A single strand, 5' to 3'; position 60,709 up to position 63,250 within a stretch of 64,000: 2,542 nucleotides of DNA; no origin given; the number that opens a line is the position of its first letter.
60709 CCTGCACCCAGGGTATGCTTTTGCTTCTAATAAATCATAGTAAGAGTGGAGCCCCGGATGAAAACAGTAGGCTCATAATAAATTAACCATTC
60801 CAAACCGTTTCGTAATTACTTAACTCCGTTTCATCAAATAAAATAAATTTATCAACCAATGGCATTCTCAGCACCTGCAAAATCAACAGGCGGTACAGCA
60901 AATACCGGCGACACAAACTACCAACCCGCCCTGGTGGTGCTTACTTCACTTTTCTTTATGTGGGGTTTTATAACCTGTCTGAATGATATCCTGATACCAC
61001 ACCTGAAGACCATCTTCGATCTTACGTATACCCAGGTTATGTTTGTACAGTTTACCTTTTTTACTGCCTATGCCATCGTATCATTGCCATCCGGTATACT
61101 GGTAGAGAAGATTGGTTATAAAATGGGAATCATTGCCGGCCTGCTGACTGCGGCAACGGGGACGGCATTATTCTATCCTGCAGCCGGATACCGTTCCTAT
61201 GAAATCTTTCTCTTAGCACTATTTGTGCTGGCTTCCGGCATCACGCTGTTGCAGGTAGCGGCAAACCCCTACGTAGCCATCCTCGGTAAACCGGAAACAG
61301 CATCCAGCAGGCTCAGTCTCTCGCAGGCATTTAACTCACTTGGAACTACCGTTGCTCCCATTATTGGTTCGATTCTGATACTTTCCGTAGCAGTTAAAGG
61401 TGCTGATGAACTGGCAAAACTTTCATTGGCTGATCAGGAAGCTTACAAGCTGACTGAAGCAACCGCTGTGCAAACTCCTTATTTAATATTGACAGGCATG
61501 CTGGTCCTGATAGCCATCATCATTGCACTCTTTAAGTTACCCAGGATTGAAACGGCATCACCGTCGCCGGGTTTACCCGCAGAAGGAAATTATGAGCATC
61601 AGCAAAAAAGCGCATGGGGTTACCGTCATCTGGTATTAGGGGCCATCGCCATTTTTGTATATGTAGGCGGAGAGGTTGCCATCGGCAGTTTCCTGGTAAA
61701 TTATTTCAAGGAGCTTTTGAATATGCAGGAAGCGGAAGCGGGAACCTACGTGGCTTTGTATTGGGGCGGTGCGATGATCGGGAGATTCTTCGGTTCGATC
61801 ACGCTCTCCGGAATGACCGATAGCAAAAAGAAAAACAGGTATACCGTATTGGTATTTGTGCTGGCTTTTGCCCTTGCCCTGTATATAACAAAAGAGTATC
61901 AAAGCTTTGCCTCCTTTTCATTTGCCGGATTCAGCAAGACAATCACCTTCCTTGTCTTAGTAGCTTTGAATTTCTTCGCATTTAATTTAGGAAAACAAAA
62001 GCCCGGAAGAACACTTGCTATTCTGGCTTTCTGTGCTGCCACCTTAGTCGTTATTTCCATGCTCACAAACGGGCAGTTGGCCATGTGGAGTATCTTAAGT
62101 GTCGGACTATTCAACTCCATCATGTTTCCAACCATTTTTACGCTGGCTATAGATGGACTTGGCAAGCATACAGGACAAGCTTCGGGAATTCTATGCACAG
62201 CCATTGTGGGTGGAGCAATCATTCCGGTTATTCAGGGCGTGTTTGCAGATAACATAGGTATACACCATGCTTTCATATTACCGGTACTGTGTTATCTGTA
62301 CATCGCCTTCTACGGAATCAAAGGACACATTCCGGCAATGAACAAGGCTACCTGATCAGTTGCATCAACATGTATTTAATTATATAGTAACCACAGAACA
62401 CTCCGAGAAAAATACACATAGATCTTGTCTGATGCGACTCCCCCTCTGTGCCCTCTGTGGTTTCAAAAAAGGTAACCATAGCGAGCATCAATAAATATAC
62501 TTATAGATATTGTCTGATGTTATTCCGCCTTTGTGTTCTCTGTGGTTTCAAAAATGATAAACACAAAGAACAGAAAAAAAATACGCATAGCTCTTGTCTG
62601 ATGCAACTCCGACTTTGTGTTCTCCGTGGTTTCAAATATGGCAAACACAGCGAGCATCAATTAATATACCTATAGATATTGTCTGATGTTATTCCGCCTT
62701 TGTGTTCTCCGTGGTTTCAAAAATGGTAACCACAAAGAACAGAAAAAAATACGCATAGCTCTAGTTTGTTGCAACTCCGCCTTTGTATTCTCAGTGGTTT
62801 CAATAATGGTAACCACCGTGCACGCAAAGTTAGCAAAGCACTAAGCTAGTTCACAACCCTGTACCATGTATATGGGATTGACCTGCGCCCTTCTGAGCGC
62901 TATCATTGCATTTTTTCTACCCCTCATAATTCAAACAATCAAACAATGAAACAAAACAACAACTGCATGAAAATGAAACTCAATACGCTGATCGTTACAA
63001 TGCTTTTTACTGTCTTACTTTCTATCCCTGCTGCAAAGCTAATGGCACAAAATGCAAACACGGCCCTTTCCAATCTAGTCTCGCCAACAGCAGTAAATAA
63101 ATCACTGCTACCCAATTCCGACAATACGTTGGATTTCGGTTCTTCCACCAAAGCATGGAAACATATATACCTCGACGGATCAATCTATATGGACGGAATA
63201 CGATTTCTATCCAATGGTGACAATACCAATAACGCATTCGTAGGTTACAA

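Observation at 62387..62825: Tandem array of five ~85-bp units with two alternating subtypes and junction hairpins, upstream of a secreted tail-fibre-like gene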

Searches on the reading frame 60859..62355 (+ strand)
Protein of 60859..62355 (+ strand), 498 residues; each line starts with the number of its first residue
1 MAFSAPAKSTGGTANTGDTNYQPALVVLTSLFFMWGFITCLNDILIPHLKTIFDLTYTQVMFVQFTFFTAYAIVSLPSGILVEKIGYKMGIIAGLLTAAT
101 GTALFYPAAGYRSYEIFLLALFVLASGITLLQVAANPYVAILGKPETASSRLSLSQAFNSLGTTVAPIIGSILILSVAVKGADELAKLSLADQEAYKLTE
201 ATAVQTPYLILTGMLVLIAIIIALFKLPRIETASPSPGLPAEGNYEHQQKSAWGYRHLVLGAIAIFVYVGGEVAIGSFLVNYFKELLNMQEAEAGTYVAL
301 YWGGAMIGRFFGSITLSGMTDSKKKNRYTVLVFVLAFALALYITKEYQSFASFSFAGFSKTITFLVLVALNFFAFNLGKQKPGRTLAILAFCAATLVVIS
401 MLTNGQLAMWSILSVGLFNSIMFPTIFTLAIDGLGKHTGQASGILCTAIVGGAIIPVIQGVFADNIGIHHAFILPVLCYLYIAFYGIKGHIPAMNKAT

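Call 11: find_encoding_contigs(protein=window:60859-62355:+, flank=6000, max_places=10)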
Protein window:60859-62355:+ (498 aa): no gene with exactly this product is on record in the collection.

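Call 26: find_homologous_proteins(query=window:60859-62352:+, max_evalue=1e-50)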
Query window:60859-62352:+ (498 aa): 8000 proteins with E <= 1e-50 among 8000 candidates; the best 120 are listed.
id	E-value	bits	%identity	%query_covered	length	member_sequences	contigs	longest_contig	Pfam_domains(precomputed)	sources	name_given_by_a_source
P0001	0.0e+0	1011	95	100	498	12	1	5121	PF07690.22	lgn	-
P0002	1.7e-279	946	90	97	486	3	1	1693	PF07690.22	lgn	-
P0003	1.3e-267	906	84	100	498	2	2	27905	PF07690.22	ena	-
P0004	1.6e-267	906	85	96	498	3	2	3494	PF07690.22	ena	-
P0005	5.5e-266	901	84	99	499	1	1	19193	PF07690.22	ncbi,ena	-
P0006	3.5e-261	885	81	100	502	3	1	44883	PF07690.22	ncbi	-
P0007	6.7e-261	884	82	100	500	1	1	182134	PF07690.22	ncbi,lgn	ncbi:MAG: sugar MFS transporter [Ignavibacteriaceae bacterium]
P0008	1.8e-260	883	84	99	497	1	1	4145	PF07690.22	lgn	-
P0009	8.8e-260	881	83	100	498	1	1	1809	PF07690.22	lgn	-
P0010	9.8e-260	880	82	100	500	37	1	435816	PF07690.22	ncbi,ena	-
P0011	1.4e-259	880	82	100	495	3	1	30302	PF07690.22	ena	-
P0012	1.7e-259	880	82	100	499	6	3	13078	PF07690.22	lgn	-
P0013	7.7e-259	877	82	100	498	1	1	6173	PF07690.22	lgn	-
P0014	9.0e-259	877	81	100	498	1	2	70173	PF07690.22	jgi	jgi:FHS family L-fucose permease-like MFS transporter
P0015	9.6e-259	877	84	97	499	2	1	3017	PF07690.22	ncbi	-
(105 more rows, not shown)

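Call 27: find_encoding_contigs(protein=P0001, flank=5000, max_places=4)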
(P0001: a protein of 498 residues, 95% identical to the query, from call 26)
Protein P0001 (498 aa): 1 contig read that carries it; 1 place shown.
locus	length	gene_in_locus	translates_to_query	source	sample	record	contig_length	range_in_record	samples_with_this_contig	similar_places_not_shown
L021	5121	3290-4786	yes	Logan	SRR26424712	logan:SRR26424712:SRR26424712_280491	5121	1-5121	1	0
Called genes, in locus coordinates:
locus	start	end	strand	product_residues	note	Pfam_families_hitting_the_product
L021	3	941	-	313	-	?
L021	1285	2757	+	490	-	PF04536:TPM_phosphatase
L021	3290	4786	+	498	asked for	PF07690:MFS_1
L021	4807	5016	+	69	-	-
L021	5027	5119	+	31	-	?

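Call 28: find_encoding_contigs(protein=P0003, flank=5000, max_places=3)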
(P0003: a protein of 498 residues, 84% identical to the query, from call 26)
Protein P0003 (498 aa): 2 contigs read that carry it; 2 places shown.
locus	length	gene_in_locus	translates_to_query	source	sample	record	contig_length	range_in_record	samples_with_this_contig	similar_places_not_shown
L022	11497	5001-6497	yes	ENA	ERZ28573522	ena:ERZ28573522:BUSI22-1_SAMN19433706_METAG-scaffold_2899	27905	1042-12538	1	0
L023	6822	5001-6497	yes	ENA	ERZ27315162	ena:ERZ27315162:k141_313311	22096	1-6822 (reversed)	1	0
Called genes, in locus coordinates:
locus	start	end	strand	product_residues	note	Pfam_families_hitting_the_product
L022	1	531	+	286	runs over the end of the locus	PF00691:OmpA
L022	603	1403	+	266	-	-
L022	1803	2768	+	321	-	PF09603:Fib_succ_major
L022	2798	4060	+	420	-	PF00041:fn3 (faint), PF16656:Pur_ac_phosph_N (faint), PF09603:Fib_succ_major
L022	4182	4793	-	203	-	-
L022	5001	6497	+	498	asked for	PF07690:MFS_1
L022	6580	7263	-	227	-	-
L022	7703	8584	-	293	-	PF01048:PNP_UDP_1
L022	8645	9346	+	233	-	PF01048:PNP_UDP_1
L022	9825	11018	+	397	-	PF01979:Amidohydro_1, PF13382:Adenine_deam_C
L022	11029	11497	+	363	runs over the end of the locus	PF25270:Khk, PF04587:ADP_PFK_GK (faint), PF00294:PfkB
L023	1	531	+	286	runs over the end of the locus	PF00691:OmpA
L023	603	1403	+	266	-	-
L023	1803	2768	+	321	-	PF09603:Fib_succ_major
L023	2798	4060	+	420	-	PF00041:fn3 (faint), PF16656:Pur_ac_phosph_N (faint), PF09603:Fib_succ_major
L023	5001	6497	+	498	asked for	PF07690:MFS_1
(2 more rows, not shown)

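Call 29: find_encoding_contigs(protein=P0007, flank=5000, max_places=2)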
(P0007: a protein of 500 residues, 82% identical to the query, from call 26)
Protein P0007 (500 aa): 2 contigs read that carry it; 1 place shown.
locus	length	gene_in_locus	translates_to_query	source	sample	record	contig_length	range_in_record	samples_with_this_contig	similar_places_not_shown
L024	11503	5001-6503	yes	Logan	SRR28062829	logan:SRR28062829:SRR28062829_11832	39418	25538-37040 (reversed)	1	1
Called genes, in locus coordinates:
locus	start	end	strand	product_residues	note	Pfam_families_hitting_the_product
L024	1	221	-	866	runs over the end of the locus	?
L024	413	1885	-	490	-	PF00072:Response_reg, PF00158:Sigma54_activat, PF14532:Sigma54_activ_2, PF07728:AAA_5 (faint), PF25601:AAA_lid_14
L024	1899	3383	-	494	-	PF02518:HATPase_c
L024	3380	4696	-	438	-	PF01547:SBP_bac_1, PF13416:SBP_bac_8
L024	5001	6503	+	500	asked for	PF07690:MFS_1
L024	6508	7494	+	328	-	PF00480:ROK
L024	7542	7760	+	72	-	-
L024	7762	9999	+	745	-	PF00933:Glyco_hydro_3, PF01915:Glyco_hydro_3_C, PF14310:Fn3-like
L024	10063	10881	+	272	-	PF03935:SKN1_KRE6_Sbg1 (weak), PF26113:GH16_XgeA, PF00722:Glyco_hydro_16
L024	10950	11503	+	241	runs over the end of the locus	PF07859:Abhydrolase_3 (faint), PF00756:Esterase (weak), PF20434:BD-FAE (faint), PF02230:Abhydrolase_2, PF01738:DLH, PF12740:PETase (weak), PF00326:Peptidase_S9 (weak), PF12146:Hydrolase_4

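Call 57: find_encoding_contigs(protein=P0004, flank=3000, max_places=3)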
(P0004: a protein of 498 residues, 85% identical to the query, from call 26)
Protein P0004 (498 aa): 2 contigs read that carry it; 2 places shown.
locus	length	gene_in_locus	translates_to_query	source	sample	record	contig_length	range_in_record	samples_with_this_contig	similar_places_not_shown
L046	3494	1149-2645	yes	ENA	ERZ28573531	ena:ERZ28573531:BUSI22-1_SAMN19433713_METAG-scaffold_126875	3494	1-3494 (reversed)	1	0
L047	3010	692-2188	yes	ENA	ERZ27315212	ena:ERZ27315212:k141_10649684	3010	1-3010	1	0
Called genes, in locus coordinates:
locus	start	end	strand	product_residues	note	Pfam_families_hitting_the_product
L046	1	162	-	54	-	?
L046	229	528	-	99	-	PF03795:YCII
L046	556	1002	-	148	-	PF09980:DUF2214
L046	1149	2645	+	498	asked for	PF07690:MFS_1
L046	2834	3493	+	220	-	?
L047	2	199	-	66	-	?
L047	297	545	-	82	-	PF09980:DUF2214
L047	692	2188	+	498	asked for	PF07690:MFS_1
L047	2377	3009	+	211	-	?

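Call 58: find_encoding_contigs(protein=P0005, flank=3000, max_places=2)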
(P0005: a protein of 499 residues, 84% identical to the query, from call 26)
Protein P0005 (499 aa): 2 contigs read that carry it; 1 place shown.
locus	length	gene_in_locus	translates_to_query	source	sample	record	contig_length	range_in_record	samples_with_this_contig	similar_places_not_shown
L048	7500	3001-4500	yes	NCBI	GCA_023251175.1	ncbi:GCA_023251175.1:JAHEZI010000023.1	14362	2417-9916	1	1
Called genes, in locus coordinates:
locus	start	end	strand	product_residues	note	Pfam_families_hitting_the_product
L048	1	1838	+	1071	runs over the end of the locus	PF02012:BNR (faint), PF13088:BNR_2 (faint), PF15902:Sortilin-Vps10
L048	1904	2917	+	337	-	PF00742:Homoserine_dh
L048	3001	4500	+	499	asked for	PF07690:MFS_1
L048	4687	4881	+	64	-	-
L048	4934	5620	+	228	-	PF03006:HlyIII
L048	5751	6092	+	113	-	PF24709:DUF7670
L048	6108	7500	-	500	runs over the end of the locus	PF14691:Fer4_20, PF01946:Thi4 (weak), PF02826:2-Hacid_dh_C (faint), PF00070:Pyr_redox (faint), PF07992:Pyr_redox_2, PF13450:NAD_binding_8 (weak), PF01593:Amino_oxidase (weak), PF13738:Pyr_redox_3, +1 more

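Call 59: find_encoding_contigs(protein=P0002, flank=3000, max_places=2)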
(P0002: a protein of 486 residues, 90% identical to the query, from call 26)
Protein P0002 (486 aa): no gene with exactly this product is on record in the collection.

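Call 71: list_cluster_members(proteins=[P0001])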
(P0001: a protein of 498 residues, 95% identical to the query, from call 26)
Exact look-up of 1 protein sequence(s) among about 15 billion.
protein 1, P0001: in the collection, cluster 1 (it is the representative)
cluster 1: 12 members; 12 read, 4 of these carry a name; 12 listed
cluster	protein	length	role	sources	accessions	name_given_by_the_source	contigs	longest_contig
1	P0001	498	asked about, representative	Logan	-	-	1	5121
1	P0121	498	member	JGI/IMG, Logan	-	FHS family L-fucose permease-like MFS transporter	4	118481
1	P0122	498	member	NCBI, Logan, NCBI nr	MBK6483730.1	MAG: sugar MFS transporter [Chitinophagaceae bacterium] | sugar MFS transporter [Chitinophagaceae bacterium]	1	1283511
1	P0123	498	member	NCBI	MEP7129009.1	MAG: sugar MFS transporter [Chitinophagales bacterium]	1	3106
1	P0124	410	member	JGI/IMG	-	FHS family L-fucose permease-like MFS transporter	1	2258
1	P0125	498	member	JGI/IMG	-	-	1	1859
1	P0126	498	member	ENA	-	-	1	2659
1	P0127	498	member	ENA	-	-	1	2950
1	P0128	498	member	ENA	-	-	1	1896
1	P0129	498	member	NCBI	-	-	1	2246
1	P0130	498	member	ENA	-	-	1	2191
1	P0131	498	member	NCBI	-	-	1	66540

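Call 73: find_encoding_contigs(protein=P0127, flank=3000, max_places=3)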
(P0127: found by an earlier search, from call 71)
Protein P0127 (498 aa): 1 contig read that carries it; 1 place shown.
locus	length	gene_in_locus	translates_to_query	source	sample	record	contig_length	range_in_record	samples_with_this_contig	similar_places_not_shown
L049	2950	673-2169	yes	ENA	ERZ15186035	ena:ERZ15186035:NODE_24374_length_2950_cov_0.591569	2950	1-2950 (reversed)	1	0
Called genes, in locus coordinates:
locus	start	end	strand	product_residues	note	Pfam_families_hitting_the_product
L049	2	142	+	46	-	?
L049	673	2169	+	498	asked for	PF07690:MFS_1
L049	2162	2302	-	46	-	-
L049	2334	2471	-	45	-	-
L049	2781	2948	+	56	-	?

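Call 74: find_encoding_contigs(protein=P0122, flank=4000, max_places=2)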
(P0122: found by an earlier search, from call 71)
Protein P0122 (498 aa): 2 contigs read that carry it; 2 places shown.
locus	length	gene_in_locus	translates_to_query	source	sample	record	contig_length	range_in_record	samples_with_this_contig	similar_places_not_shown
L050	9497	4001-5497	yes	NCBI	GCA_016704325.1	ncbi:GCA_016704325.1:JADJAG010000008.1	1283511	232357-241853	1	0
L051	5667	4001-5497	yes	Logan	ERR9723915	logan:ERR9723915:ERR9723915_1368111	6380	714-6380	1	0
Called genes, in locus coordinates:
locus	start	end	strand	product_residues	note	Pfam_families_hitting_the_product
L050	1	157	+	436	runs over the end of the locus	PF00753:Lactamase_B, PF12706:Lactamase_B_2 (weak), PF16661:Lactamase_B_6, PF10996:Beta-Casp, PF07521:RMMBL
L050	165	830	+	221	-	PF07885:Ion_trans_2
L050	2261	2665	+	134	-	PF04536:TPM_phosphatase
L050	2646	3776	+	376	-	PF04536:TPM_phosphatase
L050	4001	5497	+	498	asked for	PF07690:MFS_1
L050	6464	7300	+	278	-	-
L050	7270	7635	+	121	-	-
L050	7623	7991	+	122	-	PF18962:Por_Secre_tail (weak)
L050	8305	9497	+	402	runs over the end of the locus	PF17293:Arm-DNA-bind_5, PF13102:Phage_int_SAM_5, PF00589:Phage_integrase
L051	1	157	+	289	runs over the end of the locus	?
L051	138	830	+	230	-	PF07885:Ion_trans_2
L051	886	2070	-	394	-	-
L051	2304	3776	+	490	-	PF04536:TPM_phosphatase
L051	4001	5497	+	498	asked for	PF07690:MFS_1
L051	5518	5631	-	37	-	-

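Call 79: find_encoding_contigs(protein=P0121, flank=3000, max_places=4)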
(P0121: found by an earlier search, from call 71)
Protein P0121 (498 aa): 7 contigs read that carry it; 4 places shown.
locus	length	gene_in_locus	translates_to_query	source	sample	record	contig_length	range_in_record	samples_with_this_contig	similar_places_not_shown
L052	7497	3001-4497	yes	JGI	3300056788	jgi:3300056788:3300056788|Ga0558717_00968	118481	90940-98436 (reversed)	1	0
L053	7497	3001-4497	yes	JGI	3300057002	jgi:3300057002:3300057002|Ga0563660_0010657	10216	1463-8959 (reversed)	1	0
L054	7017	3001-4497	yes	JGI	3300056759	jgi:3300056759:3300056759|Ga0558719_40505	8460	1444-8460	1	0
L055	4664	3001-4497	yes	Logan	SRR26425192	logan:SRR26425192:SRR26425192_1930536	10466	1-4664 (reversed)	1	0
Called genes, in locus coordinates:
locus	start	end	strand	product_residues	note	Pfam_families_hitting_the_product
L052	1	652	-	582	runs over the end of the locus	PF04616:Glyco_hydro_43, PF00754:F5_F8_type_C, PF22633:F5_F8_type_C_2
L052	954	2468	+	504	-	PF04536:TPM_phosphatase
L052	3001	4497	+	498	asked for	PF07690:MFS_1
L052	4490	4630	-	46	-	-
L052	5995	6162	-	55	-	-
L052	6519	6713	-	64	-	PF00313:CSD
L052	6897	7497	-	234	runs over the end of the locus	PF02463:SMC_N, PF00005:ABC_tran, PF13304:AAA_21 (faint)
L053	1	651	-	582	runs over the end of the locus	PF04616:Glyco_hydro_43, PF00754:F5_F8_type_C, PF22633:F5_F8_type_C_2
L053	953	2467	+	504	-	PF04536:TPM_phosphatase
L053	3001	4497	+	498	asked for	PF07690:MFS_1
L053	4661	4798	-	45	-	-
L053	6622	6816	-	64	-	PF00313:CSD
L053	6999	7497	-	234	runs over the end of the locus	PF02463:SMC_N, PF00005:ABC_tran, PF13304:AAA_21 (faint)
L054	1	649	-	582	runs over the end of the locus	PF04616:Glyco_hydro_43, PF00754:F5_F8_type_C, PF22633:F5_F8_type_C_2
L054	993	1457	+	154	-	PF04536:TPM_phosphatase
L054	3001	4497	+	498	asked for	PF07690:MFS_1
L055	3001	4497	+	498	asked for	PF07690:MFS_1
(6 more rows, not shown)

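Call 80: find_encoding_contigs(protein=P0126, flank=3000, max_places=2)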
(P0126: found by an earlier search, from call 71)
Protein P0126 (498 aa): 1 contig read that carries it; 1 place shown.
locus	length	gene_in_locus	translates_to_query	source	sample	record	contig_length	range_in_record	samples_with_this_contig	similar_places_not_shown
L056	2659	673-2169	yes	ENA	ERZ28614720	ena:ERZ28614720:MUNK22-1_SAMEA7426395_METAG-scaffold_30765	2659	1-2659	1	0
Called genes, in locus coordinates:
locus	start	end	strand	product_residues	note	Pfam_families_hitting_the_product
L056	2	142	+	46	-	?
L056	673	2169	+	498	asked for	PF07690:MFS_1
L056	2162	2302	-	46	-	-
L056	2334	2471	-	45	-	-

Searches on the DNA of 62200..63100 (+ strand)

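Call 5: search_rna_families(source=window, start=62200, end=63100, threshold=evalue, max_evalue=10, show_alignments=3)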
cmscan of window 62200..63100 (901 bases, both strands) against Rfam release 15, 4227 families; matches with E-value up to 10: 14.
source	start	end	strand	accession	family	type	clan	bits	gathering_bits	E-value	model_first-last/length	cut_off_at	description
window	62519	62586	-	RF04067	mir-4520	Gene; miRNA;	-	21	90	0.058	1-70/70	no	mir-4520 microRNA precursor family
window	62684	62762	-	RF03323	mir-3613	Gene; miRNA;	-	19.2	91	0.41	1-86/86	no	mir-3613 microRNA precursor family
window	62528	62578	-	RF03578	mir-3910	Gene; miRNA;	-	17.7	95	1.9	1-82/82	no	mir-3910 microRNA precursor family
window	62520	62587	+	RF04067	mir-4520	Gene; miRNA;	-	17.4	90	0.62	1-70/70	no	mir-4520 microRNA precursor family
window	62515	62651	-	RF00542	snopsi28S-1192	Gene; snRNA; snoRNA; HACA-box;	-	17.4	44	3.1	1-138/138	no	Small nucleolar RNA psi28S-1192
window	62515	62588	-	RF03323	mir-3613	Gene; miRNA;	-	17.2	91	1.5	1-86/86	no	mir-3613 microRNA precursor family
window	62781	62829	-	RF02017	mir-1912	Gene; miRNA;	-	17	72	1.1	1-77/77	no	mir-1912 microRNA precursor family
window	62509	62578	-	RF03642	MIR5743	Gene; miRNA;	-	16.5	111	6.1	1-81/81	no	MIR5743 microRNA precursor family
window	62614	62745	-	RF04139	MIR841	Gene; miRNA;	-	15.8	200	2.4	33-180/212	no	MIR841 microRNA precursor family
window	62531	62575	-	RF04239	mir-4679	Gene; miRNA;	-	15.7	88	8.8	1-75/75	no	mir-4679 microRNA precursor family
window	62699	62745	+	RF00856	mir-232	Gene; miRNA;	-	15.1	67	7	1-80/80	no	mir-232 microRNA precursor family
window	62688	62754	-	RF04067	mir-4520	Gene; miRNA;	-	13.3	90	9.4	1-70/70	no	mir-4520 microRNA precursor family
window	62548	62616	+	RF01675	CrcZ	Gene; sRNA;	-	11.3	95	1.5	1-398/398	no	Pseudomonas sRNA CrcZ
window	62484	62548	-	RF02080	STnc170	Gene; sRNA;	-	10.9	80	9.3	202-266/333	no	Salmonella enterica sRNA STnc170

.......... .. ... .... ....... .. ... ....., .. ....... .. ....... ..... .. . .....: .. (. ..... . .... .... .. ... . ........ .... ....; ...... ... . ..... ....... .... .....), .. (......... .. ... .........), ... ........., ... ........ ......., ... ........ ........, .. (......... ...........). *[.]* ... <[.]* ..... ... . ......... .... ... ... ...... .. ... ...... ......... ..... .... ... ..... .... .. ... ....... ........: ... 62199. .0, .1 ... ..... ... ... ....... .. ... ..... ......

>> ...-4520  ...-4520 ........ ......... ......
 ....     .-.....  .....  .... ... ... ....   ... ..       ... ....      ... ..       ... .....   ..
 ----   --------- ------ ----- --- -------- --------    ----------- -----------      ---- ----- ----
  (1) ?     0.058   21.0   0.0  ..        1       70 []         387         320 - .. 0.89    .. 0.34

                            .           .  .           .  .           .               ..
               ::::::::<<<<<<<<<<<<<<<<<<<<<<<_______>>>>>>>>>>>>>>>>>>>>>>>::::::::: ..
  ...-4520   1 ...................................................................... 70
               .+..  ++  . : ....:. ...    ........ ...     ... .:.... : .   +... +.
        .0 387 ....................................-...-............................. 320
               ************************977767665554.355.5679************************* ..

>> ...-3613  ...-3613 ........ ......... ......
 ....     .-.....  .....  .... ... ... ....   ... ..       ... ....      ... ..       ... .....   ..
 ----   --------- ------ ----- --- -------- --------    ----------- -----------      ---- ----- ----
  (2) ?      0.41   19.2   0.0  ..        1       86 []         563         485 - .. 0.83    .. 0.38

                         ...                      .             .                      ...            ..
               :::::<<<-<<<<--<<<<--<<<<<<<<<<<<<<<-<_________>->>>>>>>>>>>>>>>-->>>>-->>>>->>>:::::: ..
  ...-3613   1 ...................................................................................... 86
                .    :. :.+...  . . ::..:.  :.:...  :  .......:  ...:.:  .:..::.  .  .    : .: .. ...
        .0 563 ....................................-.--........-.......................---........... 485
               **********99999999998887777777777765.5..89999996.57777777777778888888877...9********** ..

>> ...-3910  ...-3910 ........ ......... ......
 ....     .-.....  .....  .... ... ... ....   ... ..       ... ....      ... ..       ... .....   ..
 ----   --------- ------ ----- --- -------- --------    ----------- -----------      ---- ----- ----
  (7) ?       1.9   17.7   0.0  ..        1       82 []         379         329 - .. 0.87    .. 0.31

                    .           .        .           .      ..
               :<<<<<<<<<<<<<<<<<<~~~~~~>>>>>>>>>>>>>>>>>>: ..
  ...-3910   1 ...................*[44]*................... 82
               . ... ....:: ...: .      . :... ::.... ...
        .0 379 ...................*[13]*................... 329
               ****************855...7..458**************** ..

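Call 52: search_dna_similar(query=window:62380-62830:+, collection=plasmids, mode=distant, max_evalue=0.001, max_rows=20)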
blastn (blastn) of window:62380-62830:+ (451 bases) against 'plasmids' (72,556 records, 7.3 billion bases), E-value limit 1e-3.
No match.

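Call 53: search_dna_similar(query=window:62380-62830:+, collection=phages, mode=distant, max_evalue=0.001, max_rows=20)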
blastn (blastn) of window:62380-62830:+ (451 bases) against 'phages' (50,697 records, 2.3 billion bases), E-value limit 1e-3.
No match.
